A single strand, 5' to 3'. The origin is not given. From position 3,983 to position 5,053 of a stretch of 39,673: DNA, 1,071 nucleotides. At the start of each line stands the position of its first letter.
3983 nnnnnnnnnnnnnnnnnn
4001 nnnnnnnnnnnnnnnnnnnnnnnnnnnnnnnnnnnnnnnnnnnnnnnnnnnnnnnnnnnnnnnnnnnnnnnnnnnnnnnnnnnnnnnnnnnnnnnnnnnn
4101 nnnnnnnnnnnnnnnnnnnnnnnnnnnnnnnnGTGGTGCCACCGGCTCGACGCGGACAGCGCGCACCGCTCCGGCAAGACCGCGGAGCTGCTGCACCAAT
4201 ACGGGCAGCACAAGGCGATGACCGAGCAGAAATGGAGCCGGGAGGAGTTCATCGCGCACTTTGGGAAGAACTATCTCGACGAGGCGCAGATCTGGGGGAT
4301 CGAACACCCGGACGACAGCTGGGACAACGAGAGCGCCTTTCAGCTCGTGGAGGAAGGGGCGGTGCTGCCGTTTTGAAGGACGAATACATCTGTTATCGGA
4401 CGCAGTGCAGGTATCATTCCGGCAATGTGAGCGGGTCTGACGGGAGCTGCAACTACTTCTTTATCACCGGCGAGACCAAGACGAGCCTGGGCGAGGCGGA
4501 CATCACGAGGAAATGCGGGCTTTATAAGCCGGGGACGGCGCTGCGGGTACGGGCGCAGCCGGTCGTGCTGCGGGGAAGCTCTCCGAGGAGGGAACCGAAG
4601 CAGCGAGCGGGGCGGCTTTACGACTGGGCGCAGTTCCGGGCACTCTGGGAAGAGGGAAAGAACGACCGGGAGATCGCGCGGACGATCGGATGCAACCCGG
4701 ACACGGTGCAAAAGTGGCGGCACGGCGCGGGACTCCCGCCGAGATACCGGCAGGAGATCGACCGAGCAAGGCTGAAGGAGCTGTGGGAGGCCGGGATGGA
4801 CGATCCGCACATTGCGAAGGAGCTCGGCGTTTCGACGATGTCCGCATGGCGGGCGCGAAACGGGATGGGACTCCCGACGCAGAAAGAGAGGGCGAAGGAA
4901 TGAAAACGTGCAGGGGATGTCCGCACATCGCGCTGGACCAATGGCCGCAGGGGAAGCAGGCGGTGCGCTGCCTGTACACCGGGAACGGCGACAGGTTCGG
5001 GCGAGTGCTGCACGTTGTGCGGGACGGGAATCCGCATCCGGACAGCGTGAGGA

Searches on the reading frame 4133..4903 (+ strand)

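Call 73: search_protein_families(library=pfam, proteins=[window:4133-4903:+], max_evalue=0.001)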
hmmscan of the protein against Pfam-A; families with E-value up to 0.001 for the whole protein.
window:4133-4903:+ (256 aa): 3 families
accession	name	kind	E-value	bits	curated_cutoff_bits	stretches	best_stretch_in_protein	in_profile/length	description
PF13384.12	HTH_23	-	1.4e-11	44.3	24.6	1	170-197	12-39/50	Homeodomain-like domain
PF13936.12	HTH_38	-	0.00014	22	27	0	170-193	15-38/44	Helix-turn-helix domain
PF15978.11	TnsD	-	0.00029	20.4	32.4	0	167-195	190-219/355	Tn7-like transposition protein D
